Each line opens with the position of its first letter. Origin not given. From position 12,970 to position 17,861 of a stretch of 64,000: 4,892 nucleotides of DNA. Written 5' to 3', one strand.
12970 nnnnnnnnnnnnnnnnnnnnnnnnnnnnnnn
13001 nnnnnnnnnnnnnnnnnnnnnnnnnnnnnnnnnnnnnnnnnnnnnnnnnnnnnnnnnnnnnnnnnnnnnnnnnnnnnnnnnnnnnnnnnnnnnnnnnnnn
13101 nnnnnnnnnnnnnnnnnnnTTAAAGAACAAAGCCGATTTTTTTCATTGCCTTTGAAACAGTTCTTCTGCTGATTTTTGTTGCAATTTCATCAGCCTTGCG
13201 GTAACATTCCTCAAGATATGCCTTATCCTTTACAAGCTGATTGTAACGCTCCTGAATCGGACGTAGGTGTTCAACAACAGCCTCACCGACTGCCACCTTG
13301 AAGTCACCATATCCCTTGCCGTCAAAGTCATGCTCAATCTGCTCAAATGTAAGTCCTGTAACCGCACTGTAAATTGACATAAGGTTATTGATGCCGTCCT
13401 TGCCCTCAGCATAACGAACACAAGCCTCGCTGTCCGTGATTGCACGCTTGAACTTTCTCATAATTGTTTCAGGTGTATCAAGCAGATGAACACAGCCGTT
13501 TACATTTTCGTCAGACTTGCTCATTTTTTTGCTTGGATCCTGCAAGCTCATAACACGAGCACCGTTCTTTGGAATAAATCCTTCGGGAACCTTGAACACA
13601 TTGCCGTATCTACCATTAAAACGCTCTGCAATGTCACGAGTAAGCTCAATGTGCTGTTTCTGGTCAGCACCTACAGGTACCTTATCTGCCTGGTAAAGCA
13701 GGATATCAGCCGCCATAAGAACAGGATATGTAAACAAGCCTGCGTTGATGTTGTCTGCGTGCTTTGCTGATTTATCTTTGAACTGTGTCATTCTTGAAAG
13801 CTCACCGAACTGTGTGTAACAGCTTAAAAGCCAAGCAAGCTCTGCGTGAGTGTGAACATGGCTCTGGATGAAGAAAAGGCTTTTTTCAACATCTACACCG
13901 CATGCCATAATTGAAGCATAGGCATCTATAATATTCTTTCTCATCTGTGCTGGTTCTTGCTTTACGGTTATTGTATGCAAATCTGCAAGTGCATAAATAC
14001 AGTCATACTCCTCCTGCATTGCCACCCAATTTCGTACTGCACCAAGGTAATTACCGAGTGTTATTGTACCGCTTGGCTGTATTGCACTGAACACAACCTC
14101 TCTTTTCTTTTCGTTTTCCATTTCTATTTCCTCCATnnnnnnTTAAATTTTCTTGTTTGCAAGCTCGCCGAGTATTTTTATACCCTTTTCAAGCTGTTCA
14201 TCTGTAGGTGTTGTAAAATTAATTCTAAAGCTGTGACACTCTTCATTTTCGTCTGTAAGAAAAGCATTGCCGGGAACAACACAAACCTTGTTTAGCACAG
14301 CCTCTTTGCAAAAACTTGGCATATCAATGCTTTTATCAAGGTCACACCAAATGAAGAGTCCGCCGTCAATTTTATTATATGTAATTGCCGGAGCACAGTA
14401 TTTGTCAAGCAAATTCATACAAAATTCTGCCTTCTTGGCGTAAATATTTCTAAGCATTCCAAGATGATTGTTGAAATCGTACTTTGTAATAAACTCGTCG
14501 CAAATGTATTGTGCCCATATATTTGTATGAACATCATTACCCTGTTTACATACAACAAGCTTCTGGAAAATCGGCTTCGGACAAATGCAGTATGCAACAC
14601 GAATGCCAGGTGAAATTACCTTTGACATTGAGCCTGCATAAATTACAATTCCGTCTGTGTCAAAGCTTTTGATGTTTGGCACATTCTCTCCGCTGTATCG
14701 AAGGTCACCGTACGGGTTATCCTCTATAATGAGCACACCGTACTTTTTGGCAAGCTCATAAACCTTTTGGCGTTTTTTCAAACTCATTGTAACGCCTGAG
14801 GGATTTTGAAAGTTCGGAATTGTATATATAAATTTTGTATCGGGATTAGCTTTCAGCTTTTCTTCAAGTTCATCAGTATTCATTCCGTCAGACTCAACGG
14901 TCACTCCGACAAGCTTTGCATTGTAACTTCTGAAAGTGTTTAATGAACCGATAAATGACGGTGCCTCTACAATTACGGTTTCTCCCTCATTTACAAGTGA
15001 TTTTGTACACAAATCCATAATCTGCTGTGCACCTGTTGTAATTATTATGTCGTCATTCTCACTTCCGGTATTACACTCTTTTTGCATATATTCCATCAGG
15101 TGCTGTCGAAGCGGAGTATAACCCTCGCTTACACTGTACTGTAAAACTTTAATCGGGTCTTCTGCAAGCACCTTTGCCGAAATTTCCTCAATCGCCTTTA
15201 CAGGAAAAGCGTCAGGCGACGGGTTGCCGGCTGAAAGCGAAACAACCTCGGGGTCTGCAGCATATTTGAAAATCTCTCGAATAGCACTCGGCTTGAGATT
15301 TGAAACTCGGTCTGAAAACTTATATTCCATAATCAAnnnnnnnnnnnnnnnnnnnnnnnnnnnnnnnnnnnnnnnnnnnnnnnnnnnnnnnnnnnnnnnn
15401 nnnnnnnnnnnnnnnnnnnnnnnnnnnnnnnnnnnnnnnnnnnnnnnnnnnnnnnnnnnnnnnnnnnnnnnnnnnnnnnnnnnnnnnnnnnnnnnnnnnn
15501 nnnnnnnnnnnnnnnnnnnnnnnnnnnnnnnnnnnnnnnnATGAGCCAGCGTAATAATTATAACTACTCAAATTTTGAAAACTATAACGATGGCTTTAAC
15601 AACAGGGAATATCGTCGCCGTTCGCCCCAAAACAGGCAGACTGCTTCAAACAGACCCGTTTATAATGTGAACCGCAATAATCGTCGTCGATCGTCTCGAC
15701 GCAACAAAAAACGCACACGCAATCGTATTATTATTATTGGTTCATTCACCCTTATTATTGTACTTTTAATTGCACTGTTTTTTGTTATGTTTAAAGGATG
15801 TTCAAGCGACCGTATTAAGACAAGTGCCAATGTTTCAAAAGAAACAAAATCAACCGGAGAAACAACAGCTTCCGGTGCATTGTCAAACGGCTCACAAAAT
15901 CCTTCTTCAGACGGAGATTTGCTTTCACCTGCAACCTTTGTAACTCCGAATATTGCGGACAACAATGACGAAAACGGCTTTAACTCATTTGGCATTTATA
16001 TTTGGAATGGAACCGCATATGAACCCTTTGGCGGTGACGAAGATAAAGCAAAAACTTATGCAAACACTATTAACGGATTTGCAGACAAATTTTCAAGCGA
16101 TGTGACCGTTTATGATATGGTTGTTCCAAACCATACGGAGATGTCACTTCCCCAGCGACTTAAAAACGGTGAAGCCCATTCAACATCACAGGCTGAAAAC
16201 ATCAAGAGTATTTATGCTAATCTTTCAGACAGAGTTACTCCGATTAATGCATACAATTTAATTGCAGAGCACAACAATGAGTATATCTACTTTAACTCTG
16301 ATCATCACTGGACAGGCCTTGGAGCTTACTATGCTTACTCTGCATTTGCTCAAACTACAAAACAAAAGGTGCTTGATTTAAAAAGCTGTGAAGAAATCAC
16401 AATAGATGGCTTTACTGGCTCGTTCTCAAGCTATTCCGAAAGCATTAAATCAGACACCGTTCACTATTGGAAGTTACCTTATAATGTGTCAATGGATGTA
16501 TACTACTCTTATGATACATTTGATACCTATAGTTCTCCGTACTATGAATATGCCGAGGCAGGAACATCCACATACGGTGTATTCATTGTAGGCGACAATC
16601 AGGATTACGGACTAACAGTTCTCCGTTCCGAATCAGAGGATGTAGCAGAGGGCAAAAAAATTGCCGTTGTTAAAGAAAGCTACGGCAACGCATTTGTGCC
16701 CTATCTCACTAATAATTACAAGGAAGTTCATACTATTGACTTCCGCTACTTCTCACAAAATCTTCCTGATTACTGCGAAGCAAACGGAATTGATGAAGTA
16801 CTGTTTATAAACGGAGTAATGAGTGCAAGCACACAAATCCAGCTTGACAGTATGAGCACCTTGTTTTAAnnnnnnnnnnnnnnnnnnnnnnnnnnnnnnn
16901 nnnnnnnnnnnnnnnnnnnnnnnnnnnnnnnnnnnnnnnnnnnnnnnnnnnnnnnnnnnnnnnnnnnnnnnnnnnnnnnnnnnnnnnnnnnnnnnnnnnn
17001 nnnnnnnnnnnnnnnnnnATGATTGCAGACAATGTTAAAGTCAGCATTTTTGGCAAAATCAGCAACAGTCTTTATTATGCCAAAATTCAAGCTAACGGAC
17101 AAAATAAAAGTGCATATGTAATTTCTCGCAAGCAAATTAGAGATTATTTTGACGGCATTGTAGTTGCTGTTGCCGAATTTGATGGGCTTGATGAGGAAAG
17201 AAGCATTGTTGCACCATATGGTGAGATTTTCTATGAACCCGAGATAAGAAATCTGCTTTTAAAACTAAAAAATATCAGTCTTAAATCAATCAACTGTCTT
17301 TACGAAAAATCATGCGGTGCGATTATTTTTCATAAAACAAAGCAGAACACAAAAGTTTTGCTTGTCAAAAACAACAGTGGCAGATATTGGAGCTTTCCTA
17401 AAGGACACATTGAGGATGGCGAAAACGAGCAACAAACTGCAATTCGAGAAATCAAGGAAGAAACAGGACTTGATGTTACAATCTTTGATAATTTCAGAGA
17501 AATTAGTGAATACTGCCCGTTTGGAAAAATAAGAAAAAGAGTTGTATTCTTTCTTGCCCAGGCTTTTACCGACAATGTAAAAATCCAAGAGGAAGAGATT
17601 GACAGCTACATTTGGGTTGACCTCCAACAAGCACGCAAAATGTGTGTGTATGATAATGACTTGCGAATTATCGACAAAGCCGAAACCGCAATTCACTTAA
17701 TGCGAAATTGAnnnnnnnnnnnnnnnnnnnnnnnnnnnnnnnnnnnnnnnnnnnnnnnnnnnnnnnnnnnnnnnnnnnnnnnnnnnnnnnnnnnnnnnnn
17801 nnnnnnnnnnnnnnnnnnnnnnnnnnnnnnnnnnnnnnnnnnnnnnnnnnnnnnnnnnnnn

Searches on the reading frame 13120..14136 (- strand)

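Call 88: search_protein_families(library=pfam, proteins=[window:13120-14136:-], max_evalue=0.00001)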
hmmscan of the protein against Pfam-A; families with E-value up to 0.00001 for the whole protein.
window:13120-14136:- (338 aa): 1 family
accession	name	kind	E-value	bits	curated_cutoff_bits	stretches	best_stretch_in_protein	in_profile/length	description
PF00579.31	tRNA-synt_1b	-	8.6e-76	255.5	21.1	1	11-291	4-291/292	tRNA synthetases class I (W and Y)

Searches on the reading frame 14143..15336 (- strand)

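Call 32: search_protein_families(library=pfam, proteins=[window:14143-15336:-], max_evalue=0.00001)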
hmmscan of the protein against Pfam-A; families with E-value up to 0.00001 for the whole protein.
window:14143-15336:- (397 aa): 2 families
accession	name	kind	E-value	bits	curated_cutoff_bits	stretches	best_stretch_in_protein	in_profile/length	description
PF00155.27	Aminotran_1_2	-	2.6e-34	119.4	19.7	1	30-387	2-359/361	Aminotransferase class I and II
PF12897.13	Asp_aminotransf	-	6.5e-06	25.7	27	1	118-195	124-201/421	Aspartate amino-transferase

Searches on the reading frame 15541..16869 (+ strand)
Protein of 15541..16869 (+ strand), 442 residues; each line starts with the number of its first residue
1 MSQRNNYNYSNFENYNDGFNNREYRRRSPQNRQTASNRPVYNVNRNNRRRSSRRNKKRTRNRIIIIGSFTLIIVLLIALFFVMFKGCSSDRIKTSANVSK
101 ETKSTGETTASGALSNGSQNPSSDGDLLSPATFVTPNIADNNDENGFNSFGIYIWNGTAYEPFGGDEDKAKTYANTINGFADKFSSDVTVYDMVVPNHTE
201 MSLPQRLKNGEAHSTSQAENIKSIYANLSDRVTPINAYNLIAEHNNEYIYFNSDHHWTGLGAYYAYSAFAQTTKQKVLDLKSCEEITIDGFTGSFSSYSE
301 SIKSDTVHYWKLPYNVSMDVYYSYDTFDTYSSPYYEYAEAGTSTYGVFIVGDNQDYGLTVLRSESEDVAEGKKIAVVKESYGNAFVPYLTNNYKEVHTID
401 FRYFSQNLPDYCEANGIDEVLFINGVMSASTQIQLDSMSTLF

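Call 32: search_protein_families(library=pfam, proteins=[window:15541-16869:+], max_evalue=0.00001)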
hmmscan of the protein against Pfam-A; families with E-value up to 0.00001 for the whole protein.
window:15541-16869:+ (442 aa): 1 family
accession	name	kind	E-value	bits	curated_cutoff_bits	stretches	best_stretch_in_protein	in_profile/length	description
PF14286.12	DHHW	-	6.3e-43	147.9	25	1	97-397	82-383/385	DHHW protein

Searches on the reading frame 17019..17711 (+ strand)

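Call 88: search_protein_families(library=pfam, proteins=[window:17019-17711:+], max_evalue=0.00001)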
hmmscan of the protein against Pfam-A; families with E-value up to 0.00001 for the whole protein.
window:17019-17711:+ (230 aa): 1 family
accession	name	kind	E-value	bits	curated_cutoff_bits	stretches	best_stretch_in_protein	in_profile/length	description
PF00293.34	NUDIX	-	8.5e-20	71.6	21.1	1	101-207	8-120/134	NUDIX domain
